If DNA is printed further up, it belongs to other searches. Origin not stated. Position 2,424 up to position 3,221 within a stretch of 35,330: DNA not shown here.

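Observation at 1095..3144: Paralogous 165-169 aa proteins of unknown family sit tail-to-tail with the zinc-ribbon genes; one copy carries an extra coupled 72-aa gene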

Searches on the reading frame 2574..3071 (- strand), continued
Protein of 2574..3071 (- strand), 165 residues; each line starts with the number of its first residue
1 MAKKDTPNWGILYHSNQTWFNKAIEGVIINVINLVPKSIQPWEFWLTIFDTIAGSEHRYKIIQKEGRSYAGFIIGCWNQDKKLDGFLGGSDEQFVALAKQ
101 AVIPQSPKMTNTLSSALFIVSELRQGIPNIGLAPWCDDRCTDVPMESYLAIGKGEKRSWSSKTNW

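Call 57: search_protein_families(library=phrogs, proteins=[L006:321-827:+, L006:1113-2321:+, L006:2346-3158:+, L006:3770-4408:+, L006:4671-5084:+, L006:6429-6797:+, L006:7544-7999:+, L006:7999-8421:+, L006:8707-9399:+, L006:10500-11090:+], max_evalue=0.001)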
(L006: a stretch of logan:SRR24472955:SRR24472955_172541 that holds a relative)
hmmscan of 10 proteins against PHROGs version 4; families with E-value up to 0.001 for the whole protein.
L006:321-827:+ (168 aa): 17 families
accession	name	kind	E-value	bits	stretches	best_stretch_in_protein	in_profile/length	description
phrog_6050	-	DNA, RNA and nucleotide metabolism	1.2e-14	54.9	1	38-145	289-368/402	HNH endonuclease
phrog_25184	-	DNA, RNA and nucleotide metabolism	9.3e-12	45.8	1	33-136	66-159/209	HNH endonuclease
phrog_8660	-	DNA, RNA and nucleotide metabolism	3.8e-11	44.5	1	45-138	110-180/196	HNH endonuclease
phrog_16726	-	DNA, RNA and nucleotide metabolism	4.6e-09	37.4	1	99-157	105-163/308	HNH endonuclease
phrog_23285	-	DNA, RNA and nucleotide metabolism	5.8e-08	33.6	1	57-140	46-127/203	HNH endonuclease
phrog_2214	-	DNA, RNA and nucleotide metabolism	1.4e-07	32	1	48-137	182-239/429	HNH endonuclease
phrog_5718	-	DNA, RNA and nucleotide metabolism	2.1e-07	31.3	1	50-146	119-185/394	HNH endonuclease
phrog_8828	-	DNA, RNA and nucleotide metabolism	7.5e-07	30.3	1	57-135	53-119/205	HNH endonuclease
phrog_9545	-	DNA, RNA and nucleotide metabolism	8.9e-07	29.8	1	99-140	129-170/206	HNH endonuclease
phrog_2118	-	DNA, RNA and nucleotide metabolism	2e-06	28.6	1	49-135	166-222/301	HNH endonuclease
phrog_338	-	DNA, RNA and nucleotide metabolism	3.9e-06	27.5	1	104-143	229-269/340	HNH endonuclease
phrog_25983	-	DNA, RNA and nucleotide metabolism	6.6e-06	27.3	1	91-135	23-67/171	HNH endonuclease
phrog_9645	-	DNA, RNA and nucleotide metabolism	4e-05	24.4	1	103-141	38-76/168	HNH endonuclease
phrog_7785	-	DNA, RNA and nucleotide metabolism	0.00024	22.1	1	105-140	82-117/147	HNH endonuclease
phrog_1271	-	DNA, RNA and nucleotide metabolism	0.00051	20.5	1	50-152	257-338/361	HNH endonuclease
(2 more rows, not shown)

L006:1113-2321:+ (402 aa): 2 families
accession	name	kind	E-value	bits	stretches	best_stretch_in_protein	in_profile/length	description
phrog_18916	-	unknown function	1.2e-136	457.6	1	3-394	237-629/643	-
phrog_35619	-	unknown function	1.7e-13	50.9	1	27-155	44-174/593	-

L006:2346-3158:+ (270 aa): 0 families

L006:3770-4408:+ (212 aa): 0 families

L006:4671-5084:+ (137 aa): 0 families

L006:6429-6797:+ (122 aa): 0 families

L006:7544-7999:+ (151 aa): 0 families

L006:7999-8421:+ (140 aa): 1 family
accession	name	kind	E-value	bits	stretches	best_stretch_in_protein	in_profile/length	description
phrog_38862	-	unknown function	7.5e-11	43.4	1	79-139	93-154/155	-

L006:8707-9399:+ (230 aa): 1 family
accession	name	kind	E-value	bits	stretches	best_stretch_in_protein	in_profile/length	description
phrog_8664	-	unknown function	7.2e-19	69.2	1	27-132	27-142/150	-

L006:10500-11090:+ (196 aa): 0 families

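Call 59: search_protein_families(library=pfam, proteins=[L014:1153-2340:+, L014:2333-3670:+, L016:1-813:+, L016:1422-2588:+, L011:954-1430:-, L009:377-643:+, L014:2-283:+, L010:64-663:+], max_evalue=0.1)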
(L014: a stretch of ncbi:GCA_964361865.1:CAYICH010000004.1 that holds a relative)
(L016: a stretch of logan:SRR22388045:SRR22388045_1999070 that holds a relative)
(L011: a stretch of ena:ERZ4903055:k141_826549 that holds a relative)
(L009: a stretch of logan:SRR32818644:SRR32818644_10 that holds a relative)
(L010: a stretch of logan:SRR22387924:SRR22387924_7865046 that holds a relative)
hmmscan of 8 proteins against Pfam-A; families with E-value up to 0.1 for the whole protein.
L014:1153-2340:+ (395 aa): 1 family
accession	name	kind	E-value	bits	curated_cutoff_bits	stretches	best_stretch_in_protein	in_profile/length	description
PF14450.12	FtsA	-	0.0095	16.7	31.8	1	221-269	2-50/127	Cell division protein FtsA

L014:2333-3670:+ (445 aa): 2 families
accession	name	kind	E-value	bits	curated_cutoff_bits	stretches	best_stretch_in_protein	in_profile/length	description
PF21110.3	GlxA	-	0.0012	19.9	27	1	132-219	1-97/105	GlxA beta barrel domain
PF05739.25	SNARE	-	0.087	13.3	26.8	0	37-61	25-49/53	SNARE domain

L016:1-813:+ (270 aa): 6 families
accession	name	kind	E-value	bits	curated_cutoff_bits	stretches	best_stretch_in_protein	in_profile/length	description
PF01406.26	tRNA-synt_1e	-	2.3e-33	116.3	27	1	1-118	190-300/301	tRNA synthetases class I (C) catalytic domain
PF09190.17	DALR_2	-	1.2e-12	48.7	22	1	153-206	1-56/57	DALR domain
PF23493.1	CysS_C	-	8.3e-05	23.1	23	1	218-252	4-38/51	Cysteinyl-tRNA ligase anticodon binding domain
PF19103.5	DUF5790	-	0.046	14.8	26.8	1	160-250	9-96/126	Family of unknown function (DUF5790)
PF05348.16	UMP1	-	0.095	13.3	26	0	197-220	44-67/118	Proteasome maturation factor UMP1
PF02151.25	UVR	-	0.096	12.9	21.5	1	220-249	2-31/36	UvrB/uvrC motif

L016:1422-2588:+ (389 aa): 5 families
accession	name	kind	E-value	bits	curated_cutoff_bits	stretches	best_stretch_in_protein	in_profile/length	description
PF03796.21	DnaB_C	-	1.7e-60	205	27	1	211-389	1-176/255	DnaB-like helicase C terminal domain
PF00772.26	DnaB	-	3.4e-32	111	23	1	36-136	2-102/103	DnaB-like helicase N terminal domain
PF13481.12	AAA_25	-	8.2e-14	52.1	27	1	226-387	29-186/195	AAA domain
PF06745.19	ATPase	-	0.00034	20.5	26.6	1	212-277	1-68/231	KaiC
PF13191.12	AAA_16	-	0.024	15.6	32.6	1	232-354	27-144/167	AAA ATPase domain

L011:954-1430:- (158 aa): 0 families

L009:377-643:+ (88 aa): 0 families

L014:2-283:+ (93 aa): 1 family
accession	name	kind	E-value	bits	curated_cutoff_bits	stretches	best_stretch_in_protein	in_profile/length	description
PF13739.11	PdaC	-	0.047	15.2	29.1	1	34-82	18-66/95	Deacetylase PdaC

L010:64-663:+ (199 aa): 3 families
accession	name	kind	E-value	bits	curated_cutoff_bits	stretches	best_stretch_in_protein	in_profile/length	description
PF20803.2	PaaX_M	-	1.7e-10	41.3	24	1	118-184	10-76/83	PaaX protein central Cas2-like domain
PF09639.16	YjcQ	-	0.028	15.1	23.3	1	79-109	60-90/95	YjcQ protein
PF09827.14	CRISPR_Cas2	-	0.057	14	23.8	0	117-161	3-43/74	CRISPR associated protein Cas2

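Call 60: find_related_loci(query=A5, collection=metagenome_contigs, flank=8000)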
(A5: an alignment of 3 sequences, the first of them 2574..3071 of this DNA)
Query A5 (165 aa) in metagenome_contigs; peptide patterns used: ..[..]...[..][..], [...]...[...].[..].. (x = any residue, [..] = any of these).
67 stretches matched a pattern, but none encodes a relative of the query by tblastn (E <= 1e-3).

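Call 61: find_related_loci(query=A5, collection=viral_contigs, flank=8000)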
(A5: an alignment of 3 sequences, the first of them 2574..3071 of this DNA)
Query A5 (165 aa) in viral_contigs; peptide patterns used: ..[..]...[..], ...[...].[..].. (x = any residue, [..] = any of these).
19 stretches matched a pattern, but none encodes a relative of the query by tblastn (E <= 1e-3).

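Call 88: search_protein_families(library=phrogs, alignment_id=A4, max_evalue=0.05)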
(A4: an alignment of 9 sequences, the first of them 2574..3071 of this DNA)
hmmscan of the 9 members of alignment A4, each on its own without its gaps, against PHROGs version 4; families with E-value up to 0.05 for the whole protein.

A. member 1, window:2574-3071:- (165 aa): 1 family
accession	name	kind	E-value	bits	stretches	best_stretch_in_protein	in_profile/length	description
phrog_9984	-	unknown function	0.044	15.2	0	109-141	88-120/129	-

B. families by the number of members that match (of 9 scanned): 1 family
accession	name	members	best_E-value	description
phrog_9984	-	1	0.044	-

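Call 93: search_protein_families(library=pfam, proteins=[L009:3184-4434:-, L009:4438-4974:-, L009:4974-5459:-, L009:5461-6306:-, L009:6438-6956:+, L009:2189-3178:-, L009:1286-2140:+], max_evalue=0.1)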
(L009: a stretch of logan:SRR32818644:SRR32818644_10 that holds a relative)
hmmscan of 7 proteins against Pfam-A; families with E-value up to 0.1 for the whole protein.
L009:3184-4434:- (416 aa): 2 families
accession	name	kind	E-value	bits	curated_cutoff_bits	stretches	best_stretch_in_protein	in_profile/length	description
PF14341.11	PilX_N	-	0.01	16.2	25.5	1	9-58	3-51/51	PilX N-terminal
PF03904.18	DUF334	-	0.014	16.1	30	1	7-67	43-98/123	Domain of unknown function (DUF334)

L009:4438-4974:- (178 aa): 1 family
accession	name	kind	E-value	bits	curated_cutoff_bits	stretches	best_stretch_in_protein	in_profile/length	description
PF07963.17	N_methyl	-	1.4e-05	24.9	21.2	1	7-29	4-26/27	Prokaryotic N-terminal methylation motif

L009:4974-5459:- (161 aa): 2 families
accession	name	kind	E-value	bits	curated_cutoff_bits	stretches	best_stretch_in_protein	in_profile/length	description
PF08921.16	DUF1904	-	0.048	14.5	24.1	1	131-160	53-82/108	Domain of unknown function (DUF1904)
PF07963.17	N_methyl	-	0.05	13.6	21.2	1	5-29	2-26/27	Prokaryotic N-terminal methylation motif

L009:5461-6306:- (281 aa): 2 families
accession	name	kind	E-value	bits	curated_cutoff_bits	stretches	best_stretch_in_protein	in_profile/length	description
PF12019.13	GspH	-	6e-05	23.9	21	1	47-150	3-108/108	Type II transport protein GspH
PF07963.17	N_methyl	-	0.0039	17.1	21.2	1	8-29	5-26/27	Prokaryotic N-terminal methylation motif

L009:6438-6956:+ (172 aa): 1 family
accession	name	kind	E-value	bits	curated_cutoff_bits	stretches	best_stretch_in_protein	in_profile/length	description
PF08850.16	DUF1820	-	0.071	14.1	27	0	50-97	39-88/97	Domain of unknown function (DUF1820)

L009:2189-3178:- (329 aa): 1 family
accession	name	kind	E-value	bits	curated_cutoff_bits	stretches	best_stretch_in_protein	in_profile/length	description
PF01734.28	Patatin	-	7.5e-30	105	27.7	1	9-209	2-190/191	Patatin-like phospholipase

L009:1286-2140:+ (284 aa): 2 families
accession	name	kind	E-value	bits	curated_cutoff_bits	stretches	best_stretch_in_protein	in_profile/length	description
PF03473.23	MOSC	-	1.6e-20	73.8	22.7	1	150-282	3-120/120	MOSC domain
PF03476.21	MOSC_N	-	4.2e-16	59.3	25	1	4-125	2-118/119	MOSC N-terminal beta barrel domain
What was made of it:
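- Tried and rejected: The contexts are cysS/dnaB, a ribosomal cluster, MOSC/patatin and PaaX_M (calls 59, 93).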
